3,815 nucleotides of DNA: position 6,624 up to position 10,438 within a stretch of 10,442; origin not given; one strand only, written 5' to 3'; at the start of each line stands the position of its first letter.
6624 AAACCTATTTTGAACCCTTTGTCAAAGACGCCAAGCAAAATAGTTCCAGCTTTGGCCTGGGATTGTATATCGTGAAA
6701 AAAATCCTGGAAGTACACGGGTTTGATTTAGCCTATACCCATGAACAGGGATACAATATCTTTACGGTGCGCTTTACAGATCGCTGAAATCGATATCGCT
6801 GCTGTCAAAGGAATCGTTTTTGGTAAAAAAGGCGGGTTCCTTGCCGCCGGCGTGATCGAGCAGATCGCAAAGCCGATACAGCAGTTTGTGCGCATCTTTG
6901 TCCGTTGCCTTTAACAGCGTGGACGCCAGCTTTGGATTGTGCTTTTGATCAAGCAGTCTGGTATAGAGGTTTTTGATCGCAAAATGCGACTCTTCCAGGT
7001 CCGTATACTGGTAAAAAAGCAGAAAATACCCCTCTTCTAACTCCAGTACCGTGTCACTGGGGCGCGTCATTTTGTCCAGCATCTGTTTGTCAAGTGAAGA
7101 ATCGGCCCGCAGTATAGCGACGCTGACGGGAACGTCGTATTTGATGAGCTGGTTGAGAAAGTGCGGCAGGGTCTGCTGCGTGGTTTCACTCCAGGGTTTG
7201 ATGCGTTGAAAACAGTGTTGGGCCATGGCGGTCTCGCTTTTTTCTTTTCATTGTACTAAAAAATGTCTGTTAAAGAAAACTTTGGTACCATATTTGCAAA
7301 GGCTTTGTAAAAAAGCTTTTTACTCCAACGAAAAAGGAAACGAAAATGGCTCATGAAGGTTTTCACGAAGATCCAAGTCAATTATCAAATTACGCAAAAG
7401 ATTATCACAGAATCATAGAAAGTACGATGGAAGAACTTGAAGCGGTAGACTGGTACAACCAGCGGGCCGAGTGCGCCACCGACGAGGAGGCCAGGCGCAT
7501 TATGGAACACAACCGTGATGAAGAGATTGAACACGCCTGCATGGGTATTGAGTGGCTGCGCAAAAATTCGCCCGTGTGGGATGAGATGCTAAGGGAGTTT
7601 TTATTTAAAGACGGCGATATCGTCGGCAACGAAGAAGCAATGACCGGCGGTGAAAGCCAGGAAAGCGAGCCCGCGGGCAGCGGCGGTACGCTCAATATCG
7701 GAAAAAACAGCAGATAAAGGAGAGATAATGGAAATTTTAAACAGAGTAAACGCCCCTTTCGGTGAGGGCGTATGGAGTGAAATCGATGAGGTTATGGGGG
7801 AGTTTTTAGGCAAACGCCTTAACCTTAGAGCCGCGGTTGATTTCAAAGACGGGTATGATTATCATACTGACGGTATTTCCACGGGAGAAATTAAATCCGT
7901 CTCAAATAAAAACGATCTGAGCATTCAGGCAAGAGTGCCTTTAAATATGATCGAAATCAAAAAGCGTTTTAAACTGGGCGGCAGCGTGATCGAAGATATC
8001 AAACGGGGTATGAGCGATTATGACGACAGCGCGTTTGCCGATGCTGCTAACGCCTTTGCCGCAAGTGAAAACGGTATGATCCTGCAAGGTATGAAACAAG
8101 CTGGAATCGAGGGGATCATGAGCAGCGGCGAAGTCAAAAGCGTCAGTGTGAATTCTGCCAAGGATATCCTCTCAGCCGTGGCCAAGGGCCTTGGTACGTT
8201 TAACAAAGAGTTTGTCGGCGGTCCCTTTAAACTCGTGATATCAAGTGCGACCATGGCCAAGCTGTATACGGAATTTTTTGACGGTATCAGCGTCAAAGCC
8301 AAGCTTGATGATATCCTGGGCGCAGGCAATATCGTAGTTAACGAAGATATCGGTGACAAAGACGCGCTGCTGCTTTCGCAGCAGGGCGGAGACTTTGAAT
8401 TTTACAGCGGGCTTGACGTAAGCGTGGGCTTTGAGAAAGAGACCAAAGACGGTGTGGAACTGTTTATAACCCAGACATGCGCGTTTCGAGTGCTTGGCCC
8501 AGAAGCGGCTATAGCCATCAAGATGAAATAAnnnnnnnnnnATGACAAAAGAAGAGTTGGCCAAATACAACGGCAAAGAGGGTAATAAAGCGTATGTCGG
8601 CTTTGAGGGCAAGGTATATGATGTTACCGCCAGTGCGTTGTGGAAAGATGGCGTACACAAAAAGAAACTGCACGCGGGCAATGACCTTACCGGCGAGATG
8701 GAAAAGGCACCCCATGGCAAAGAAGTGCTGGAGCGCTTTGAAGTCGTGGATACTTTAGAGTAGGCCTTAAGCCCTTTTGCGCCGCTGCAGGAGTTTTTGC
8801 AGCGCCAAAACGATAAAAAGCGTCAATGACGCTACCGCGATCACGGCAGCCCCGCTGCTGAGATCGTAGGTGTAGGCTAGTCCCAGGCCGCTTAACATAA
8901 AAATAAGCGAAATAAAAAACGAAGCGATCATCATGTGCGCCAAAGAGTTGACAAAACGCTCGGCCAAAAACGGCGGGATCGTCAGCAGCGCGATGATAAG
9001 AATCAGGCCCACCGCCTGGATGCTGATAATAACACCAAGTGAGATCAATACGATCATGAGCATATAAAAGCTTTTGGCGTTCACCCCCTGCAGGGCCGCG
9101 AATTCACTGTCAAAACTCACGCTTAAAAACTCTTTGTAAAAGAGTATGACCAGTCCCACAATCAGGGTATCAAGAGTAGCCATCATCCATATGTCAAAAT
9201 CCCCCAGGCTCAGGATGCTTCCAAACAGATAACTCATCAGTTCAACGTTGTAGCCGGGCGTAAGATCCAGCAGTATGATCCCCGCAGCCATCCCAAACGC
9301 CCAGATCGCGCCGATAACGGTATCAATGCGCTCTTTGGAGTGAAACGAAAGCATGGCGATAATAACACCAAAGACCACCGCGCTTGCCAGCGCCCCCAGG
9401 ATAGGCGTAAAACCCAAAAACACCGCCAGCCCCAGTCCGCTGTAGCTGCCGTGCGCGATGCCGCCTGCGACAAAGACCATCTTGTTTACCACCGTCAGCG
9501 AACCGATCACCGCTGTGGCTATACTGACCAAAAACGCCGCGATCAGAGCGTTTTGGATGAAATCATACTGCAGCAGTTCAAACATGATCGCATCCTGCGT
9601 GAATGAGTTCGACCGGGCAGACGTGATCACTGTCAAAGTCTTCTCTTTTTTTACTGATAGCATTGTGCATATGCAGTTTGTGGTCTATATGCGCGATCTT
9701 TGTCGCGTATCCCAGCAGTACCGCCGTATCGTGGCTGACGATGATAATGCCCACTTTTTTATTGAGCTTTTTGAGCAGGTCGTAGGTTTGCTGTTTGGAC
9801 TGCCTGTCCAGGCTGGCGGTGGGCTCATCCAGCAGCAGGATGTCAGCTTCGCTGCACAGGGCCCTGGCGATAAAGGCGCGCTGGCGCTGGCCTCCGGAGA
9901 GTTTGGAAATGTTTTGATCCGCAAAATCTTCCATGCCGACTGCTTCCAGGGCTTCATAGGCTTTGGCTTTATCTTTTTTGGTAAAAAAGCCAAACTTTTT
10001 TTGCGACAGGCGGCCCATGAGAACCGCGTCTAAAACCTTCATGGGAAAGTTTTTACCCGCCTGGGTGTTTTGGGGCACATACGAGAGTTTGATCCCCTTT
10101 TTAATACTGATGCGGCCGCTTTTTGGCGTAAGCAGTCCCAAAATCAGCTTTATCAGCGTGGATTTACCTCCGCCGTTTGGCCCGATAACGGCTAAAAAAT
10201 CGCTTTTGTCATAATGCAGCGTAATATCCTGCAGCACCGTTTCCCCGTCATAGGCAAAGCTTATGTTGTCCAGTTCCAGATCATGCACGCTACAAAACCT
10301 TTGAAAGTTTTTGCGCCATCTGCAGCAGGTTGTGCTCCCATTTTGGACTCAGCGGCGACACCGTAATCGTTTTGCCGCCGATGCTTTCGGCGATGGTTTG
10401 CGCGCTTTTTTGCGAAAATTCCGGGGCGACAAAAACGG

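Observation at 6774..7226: Orphan 150-aa protein with a degenerate GGDEF-like core, overlapping the kinase 3' end and divergent from the encapsulin operon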

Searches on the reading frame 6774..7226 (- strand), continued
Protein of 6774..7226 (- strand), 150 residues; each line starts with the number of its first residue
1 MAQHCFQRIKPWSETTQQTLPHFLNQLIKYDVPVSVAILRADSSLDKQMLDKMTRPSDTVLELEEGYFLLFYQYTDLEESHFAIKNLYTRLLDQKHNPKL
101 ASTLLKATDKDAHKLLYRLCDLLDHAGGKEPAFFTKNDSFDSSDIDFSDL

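Call 50: find_encoding_contigs(protein=P0009, flank=8000, max_places=2)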
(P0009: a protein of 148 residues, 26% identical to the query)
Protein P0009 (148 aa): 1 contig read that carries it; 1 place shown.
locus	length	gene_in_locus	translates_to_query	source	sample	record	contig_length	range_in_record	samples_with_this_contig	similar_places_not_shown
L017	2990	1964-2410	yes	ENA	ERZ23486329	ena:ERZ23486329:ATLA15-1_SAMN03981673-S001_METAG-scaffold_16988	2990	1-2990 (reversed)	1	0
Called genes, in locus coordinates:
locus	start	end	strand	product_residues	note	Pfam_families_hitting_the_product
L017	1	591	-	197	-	?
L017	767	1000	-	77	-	-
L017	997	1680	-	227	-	PF00072:Response_reg, PF00486:Trans_reg_C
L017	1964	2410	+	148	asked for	-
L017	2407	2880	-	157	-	PF01625:PMSR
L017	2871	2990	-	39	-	?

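Call 54: search_protein_families(library=pfam, proteins=[L005:1-360:+, L011:8444-8923:-, L012:1369-2052:-, L008:1687-3720:+], max_evalue=0.001)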
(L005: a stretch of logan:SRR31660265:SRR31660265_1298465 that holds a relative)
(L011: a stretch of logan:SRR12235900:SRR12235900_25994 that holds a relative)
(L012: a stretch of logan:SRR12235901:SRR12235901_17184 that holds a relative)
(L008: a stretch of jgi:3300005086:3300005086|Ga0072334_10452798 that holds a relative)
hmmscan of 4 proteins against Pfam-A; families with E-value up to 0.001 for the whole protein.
L005:1-360:+ (119 aa): 1 family
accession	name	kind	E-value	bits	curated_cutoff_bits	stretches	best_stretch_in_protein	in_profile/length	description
PF00950.22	ABC-3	-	8.9e-24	84.8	20.1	1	1-110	147-256/258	ABC 3 transport family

L011:8444-8923:- (159 aa): 1 family
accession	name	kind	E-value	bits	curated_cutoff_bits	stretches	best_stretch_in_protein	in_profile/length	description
PF01625.27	PMSR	-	2.3e-48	164.8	23.7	1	4-147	2-149/153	Peptide methionine sulfoxide reductase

L012:1369-2052:- (227 aa): 2 families
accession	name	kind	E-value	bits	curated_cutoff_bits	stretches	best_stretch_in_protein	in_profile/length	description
PF00072.30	Response_reg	-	8.6e-22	77.8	30.2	1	10-115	2-107/111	Response regulator receiver domain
PF00486.34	Trans_reg_C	-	5.6e-09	36.4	26.2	1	155-220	5-77/77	Transcriptional regulatory protein, C terminal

L008:1687-3720:+ (677 aa): 4 families
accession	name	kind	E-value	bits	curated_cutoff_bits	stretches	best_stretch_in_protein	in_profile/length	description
PF14827.12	dCache_3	-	5.3e-22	79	25.7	1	77-269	36-236/239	Double sensory domain of two-component sensor kinase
PF02518.31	HATPase_c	-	5.5e-19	69.1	26.4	1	571-672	3-105/111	Histidine kinase-, DNA gyrase B-, and HSP90-like ATPase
PF14501.12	HATPase_c_5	-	0.00043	20.6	22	0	573-672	5-99/102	GHKL domain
PF13188.13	PAS_8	-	0.00076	19.7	21.8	0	314-352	2-41/65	PAS domain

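Call 63: fold_search(model_id=the predicted structure, library=pdb)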
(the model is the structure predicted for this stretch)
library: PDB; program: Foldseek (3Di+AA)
matches with E <= 10: 1114; with E <= 0.001: 5
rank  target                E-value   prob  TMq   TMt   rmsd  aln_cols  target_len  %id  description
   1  3ign                  5.7e-04  1.00  0.52  0.48   6.6       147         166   12  Crystal Structure of the GGDEF domain from Marinobacter aquaeolei diguanylate cyclase complexed with c-di-GMP - Northeas (released 2009-08-11)
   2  5euh_C                5.7e-04  1.00  0.53  0.55   5.1       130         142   17  Crystal structure of the c-di-GMP-bound GGDEF domain of P. fluorescens GcbC (released 2015-12-30)
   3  6khu                  6.9e-04  1.00  0.57  0.64   4.0       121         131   13  The crystal structure of a DGC protein from Thermotoga maritima (released 2020-07-22)
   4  3ezu                  8.9e-04  1.00  0.62  0.30   5.4       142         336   15  Crystal structure of multidomain protein of unknown function with GGDEF-domain (NP_951600.1) from GEOBACTER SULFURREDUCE (released 2008-11-18)
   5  6zxm_A                8.9e-04  1.00  0.58  0.32   5.6       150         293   10  Diguanylate cyclase DgcR in complex with c-di-GMP (released 2021-03-31)
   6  4zvg_B                1.2e-03  1.00  0.54  0.50   5.4       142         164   13  Crystal structure of GGDEF domain of the E. coli DosC - form III (released 2015-11-11)
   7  5euh_A                1.4e-03  1.00  0.54  0.50   5.9       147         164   16  Crystal structure of the c-di-GMP-bound GGDEF domain of P. fluorescens GcbC (released 2015-12-30)
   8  5euh_D                1.4e-03  1.00  0.53  0.55   5.5       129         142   16  Crystal structure of the c-di-GMP-bound GGDEF domain of P. fluorescens GcbC (released 2015-12-30)
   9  4rnf                  1.6e-03  1.00  0.56  0.22   5.2       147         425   18  PaMorA tandem diguanylate cyclase - mutant phosphodiesterase, apo form (released 2014-11-19)
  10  7e6g_A                1.7e-03  1.00  0.57  0.34   5.8       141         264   13  Crystal structure of diguanylate cyclase SiaD in complex with its activator SiaC from Pseudomonas aeruginosa (released 2021-09-22)
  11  4zvf                  1.7e-03  1.00  0.58  0.53   5.9       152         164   12  Crystal structure of GGDEF domain of the E. coli DosC - form II (GTP-alpha-S-bound) (released 2015-11-11)
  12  4urq_U                2.0e-03  1.00  0.55  0.54   5.6       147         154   10  Crystal Structure of GGDEF domain (I site mutant) from T.maritima (released 2014-10-08)
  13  4zmm_B                2.3e-03  1.00  0.58  0.54   4.0       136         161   14  GGDEF domain of Dcsbis complexed with c-di-GMP (released 2016-05-04)
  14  4urq_V                2.3e-03  1.00  0.55  0.54   4.7       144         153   11  Crystal Structure of GGDEF domain (I site mutant) from T.maritima (released 2014-10-08)
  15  4zvg_A                3.3e-03  1.00  0.55  0.51   5.6       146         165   12  Crystal structure of GGDEF domain of the E. coli DosC - form III (released 2015-11-11)
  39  9g86_A                1.2e-02  1.00  0.57  0.21   5.4       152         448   12  Structure of Response regulator PleD in complex with c-diGMP and pppGpp (released 2025-08-06)
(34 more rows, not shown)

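Call 66: search_protein_families(library=ncbifam, proteins=[L001:5649-6008:-], max_evalue=0.00001)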
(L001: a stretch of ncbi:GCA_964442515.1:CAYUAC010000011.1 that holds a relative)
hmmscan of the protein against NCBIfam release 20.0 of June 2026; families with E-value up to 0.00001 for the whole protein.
L001:5649-6008:- (119 aa): 4 families
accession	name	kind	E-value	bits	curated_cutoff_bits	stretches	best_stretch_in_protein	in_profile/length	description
NF006999.0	PRK09462.1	equivalog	3.4e-08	33.2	146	1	6-90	9-99/148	ferric iron uptake transcriptional regulator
NF052545.1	TransRegPerRClab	equivalog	4.6e-08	33.2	180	1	5-96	8-103/138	transcriptional regulator PerR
NF047406.1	TransRegPerRTherm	equivalog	2.6e-07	30.9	200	1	11-101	5-100/130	manganese-dependent transcriptional regulator PerR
NF008646.0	PRK11639.1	equivalog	7.1e-06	25.8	167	0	6-91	18-110/171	zinc uptake transcriptional repressor Zur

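Call 72: find_homologous_proteins(query=A2, max_evalue=10)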
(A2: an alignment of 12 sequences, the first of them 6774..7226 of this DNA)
Query A2 (12 sequences) (150 aa, profile of the alignment): 7 proteins with E <= 10 among 656 candidates.
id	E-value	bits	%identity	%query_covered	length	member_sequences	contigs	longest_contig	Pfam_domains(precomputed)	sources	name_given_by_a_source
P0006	1.6e-60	222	37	100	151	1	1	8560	-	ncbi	ncbi:MAG: hypothetical protein ACQESH_04720 [Campylobacterota bacterium]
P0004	1.0e-54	203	26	81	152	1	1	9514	-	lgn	-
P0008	4.0e-54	201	28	81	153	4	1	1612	-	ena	-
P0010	9.9e-54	199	27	81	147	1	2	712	-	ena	-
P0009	1.2e-53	199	26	82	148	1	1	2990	-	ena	-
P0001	9.0e-52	193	99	100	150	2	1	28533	-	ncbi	-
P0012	2.7e-50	188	30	82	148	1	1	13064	-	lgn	-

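Call 75: search_protein_families(library=padloc, alignment_id=A2, max_evalue=1)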
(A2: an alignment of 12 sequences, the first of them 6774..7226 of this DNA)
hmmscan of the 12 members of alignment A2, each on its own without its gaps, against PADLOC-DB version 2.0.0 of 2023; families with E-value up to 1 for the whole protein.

A. member 1, window:6774-7226:- (150 aa): 0 families

B. families by the number of members that match (of 12 scanned): 6 families
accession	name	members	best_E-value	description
PDLC02154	Cas13c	3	0.00011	-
PDLC01684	Cas13c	3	0.002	Cas13c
PDLC03994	PD-Lambda-5_A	1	0.0032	-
PDLC02474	BrxC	1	0.0041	BrxC-PglY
PDLC02704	PbeA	1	0.012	PbeA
PDLC00605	ZorA1|ZorA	1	0.052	MotA/ExbB/TolQ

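Call 76: search_protein_families(library=phrogs, proteins=[window:6774-7226:-, P0002, P0004], max_evalue=1)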
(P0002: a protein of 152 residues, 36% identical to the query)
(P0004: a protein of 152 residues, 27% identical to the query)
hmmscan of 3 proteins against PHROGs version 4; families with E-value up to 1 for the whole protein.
window:6774-7226:- (150 aa): 0 families

P0002 (152 aa): 2 families
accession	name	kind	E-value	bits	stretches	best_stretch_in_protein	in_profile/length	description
phrog_22525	-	unknown function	0.0085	17.9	1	53-92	47-86/92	-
phrog_15622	-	unknown function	0.011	16.4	1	29-79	69-118/170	-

P0004 (152 aa): 0 families

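Call 77: search_protein_families(library=pfam, alignment_id=A2, max_evalue=10)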
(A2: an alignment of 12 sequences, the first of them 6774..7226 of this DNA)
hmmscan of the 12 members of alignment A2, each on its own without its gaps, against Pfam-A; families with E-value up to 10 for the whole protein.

A. member 1, window:6774-7226:- (150 aa): 1 family
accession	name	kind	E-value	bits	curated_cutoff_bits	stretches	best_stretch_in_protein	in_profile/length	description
PF14394.12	DUF4423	-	0.02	15.1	30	1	79-122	21-63/165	Domain of unknown function (DUF4423)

B. families by the number of members that match (of 12 scanned): 4 families
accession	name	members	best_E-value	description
PF14394.12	DUF4423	1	0.02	Domain of unknown function (DUF4423)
PF12306.14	PixA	1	0.049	Inclusion body protein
PF02033.23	RBFA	1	0.076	Ribosome-binding factor A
PF02319.26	E2F_TDP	1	1.3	E2F/DP family winged-helix DNA-binding domain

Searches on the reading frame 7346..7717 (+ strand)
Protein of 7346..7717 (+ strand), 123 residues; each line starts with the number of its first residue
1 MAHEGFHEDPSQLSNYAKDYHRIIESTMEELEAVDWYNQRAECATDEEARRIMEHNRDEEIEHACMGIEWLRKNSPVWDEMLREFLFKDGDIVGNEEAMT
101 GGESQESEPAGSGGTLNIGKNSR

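Call 4: search_protein_families(library=pfam, proteins=[window:7346-7717:+], max_evalue=1)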
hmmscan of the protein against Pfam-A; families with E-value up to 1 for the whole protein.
window:7346-7717:+ (123 aa): 5 families
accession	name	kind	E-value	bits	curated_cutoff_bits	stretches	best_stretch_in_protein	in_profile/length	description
PF22277.2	EncFtn-like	-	2.2e-37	127.1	27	1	6-89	2-85/85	EncFtn-like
PF04305.20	DUF455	-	0.001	19.1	34.3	1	2-73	129-202/247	Protein of unknown function (DUF455)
PF03232.19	COQ7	-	0.066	13.3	23.5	1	36-78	117-151/169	Ubiquinone biosynthesis protein COQ7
PF22846.1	CATSPERG_C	-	0.087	13.1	27.6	1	12-84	55-119/202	CATSPERG C-terminal domain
PF08331.15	QueG_DUF1730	-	0.14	12.6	25.1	1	11-33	36-60/77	Epoxyqueuosine reductase QueG, DUF1730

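Call 5: search_protein_families(library=ncbifam, proteins=[window:7346-7717:+], max_evalue=1)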
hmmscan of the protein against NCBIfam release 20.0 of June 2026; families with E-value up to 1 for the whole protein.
window:7346-7717:+ (123 aa): 4 families
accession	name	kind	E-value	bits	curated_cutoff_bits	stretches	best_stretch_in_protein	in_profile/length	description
TIGR04535.1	ferrit_encaps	subfamily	2.2e-41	140.4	125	1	6-120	1-112/114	encapsulin-associated ferritin-like protein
NF058679.1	EncB_fam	subfamily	2.1e-18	66.4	90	1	6-108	8-110/117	encapsulin nanocompartment ferritin-likeEncB family encapsulin nanocompartment ferritin-like cargo protein cargo protein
NF058678.1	EncB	exception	0.0037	17.5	210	1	18-72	10-64/160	encapsulin nanocompartment ferritin-like cargo protein EncB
NF045582.1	Npun_R2823_gen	subfamily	0.14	11.7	250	1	16-93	37-116/299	Npun_R2821/Npun_R2822 family protein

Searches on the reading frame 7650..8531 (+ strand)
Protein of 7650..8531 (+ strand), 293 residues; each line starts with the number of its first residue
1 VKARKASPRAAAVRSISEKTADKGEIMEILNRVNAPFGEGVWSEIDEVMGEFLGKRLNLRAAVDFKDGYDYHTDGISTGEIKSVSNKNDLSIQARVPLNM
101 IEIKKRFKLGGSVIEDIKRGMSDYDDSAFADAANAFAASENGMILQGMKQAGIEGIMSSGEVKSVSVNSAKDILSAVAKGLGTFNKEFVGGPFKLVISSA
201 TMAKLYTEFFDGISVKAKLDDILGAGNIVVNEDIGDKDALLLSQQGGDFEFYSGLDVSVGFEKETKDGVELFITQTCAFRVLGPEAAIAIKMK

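Call 4: search_protein_families(library=pfam, proteins=[window:7650-8531:+], max_evalue=1)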
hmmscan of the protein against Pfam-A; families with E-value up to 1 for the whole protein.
window:7650-8531:+ (293 aa): 1 family
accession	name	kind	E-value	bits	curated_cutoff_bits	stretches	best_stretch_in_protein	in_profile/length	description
PF04454.18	Linocin_M18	-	1.4e-50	172.4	24.3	1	27-277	1-252/253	Encapsulating protein for peroxidase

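Call 5: search_protein_families(library=ncbifam, proteins=[window:7650-8531:+], max_evalue=1)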
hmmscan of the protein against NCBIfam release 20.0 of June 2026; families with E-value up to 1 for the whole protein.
window:7650-8531:+ (293 aa): 1 family
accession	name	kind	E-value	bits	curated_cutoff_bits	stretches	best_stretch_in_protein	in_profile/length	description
NF041155.2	encap_f1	equivalog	7.8e-50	169.7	100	1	30-290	1-261/261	family 1 encapsulin nanocompartment shell protein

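Call 11: find_related_loci(query=window:7728-8531:+, collection=genome_contigs, flank=10000)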
Query window:7728-8531:+ (267 aa) in genome_contigs; peptide patterns used: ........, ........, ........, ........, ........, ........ (x = any residue, [..] = any of these).
88 stretches matched a pattern; 3 encode a relative of the query (tblastn E <= 1e-3); 3 distinct loci.
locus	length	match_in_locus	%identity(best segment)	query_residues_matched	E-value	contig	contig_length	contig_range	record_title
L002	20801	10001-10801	94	1-267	3e-157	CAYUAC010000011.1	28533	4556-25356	MAG TPA_asm: uncultured Campylobacterales bacterium isolate SRP332253_co1_272 genome assembly, contig: NODE_2385_length_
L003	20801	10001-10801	68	1-267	8e-122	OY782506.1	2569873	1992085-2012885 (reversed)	MAG: Arcobacteraceae bacterium isolate 46883acb-a361-43ba-a1df-3f0e2b68257b genome assembly, chromosome: 1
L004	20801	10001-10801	68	1-267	1e-120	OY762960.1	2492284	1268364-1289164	MAG: Arcobacteraceae bacterium isolate f33866f8-d3cc-4bf7-8e2e-a963cda25b03 genome assembly, chromosome: 1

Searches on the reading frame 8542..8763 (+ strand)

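Call 4: search_protein_families(library=pfam, proteins=[window:8542-8763:+], max_evalue=1)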
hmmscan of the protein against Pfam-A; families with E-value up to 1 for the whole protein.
window:8542-8763:+ (73 aa): 1 family
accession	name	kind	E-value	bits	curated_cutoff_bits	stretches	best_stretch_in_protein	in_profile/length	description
PF00173.33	Cyt-b5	-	2e-08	34.6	23.7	1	2-63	1-61/74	Cytochrome b5-like Heme/Steroid binding domain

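Call 5: search_protein_families(library=ncbifam, proteins=[window:8542-8763:+], max_evalue=1)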
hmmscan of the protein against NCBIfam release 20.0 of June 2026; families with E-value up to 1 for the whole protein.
window:8542-8763:+ (73 aa): 0 families

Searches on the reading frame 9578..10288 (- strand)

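Call 4: search_protein_families(library=pfam, proteins=[window:9578-10288:-], max_evalue=1)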
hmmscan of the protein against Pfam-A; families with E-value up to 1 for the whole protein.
window:9578-10288:- (236 aa): 19 families
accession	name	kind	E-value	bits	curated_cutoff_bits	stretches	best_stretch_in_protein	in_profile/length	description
PF00005.33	ABC_tran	-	1.2e-30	107.3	25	1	19-158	1-137/137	ABC transporter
PF13304.12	AAA_21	-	1.2e-09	39.2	27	2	32-53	2-23/304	AAA domain, putative AbiEii toxin, Type IV TA system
PF02463.25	SMC_N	-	1.2e-09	38.4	40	1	29-192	24-203/220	RecF/RecN/SMC N terminal domain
PF13476.12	AAA_23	-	0.00012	23.2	27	1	24-108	17-85/201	AAA domain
PF13555.12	AAA_29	-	0.00012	22.2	27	1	23-57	16-50/61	P-loop containing region of AAA domain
PF13175.12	AAA_15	-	0.00086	19.5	32.1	1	20-57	15-54/374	AAA ATPase domain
PF13401.12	AAA_22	-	0.0069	17.1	27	1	30-63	6-33/130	AAA domain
PF03193.22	RsgA_GTPase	-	0.017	15.4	30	1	21-64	99-141/174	RsgA GTPase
PF00004.35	AAA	-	0.02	15.8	21.2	0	34-61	3-30/131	ATPase family associated with various cellular activities (AAA)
PF13558.12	SbcC_Walker_B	-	0.021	15.5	27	1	118-173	21-89/90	SbcC/RAD50-like, Walker B motif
PF13514.12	AAA_27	-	0.023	14.8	22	1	20-53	17-50/206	AAA domain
PF20986.2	DUF6849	-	0.065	13.7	27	0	144-187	20-59/69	Domain of unknown function (DUF6849)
PF25201.1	nSTAND6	-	0.1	13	27.7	1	15-50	4-39/148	Novel STAND NTPase 6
PF07693.20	KAP_NTPase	-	0.1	12.3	20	1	33-155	24-126/293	KAP family P-loop domain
PF03266.21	NTPase_1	-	0.11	12.7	23.9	0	33-102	3-65/168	NTPase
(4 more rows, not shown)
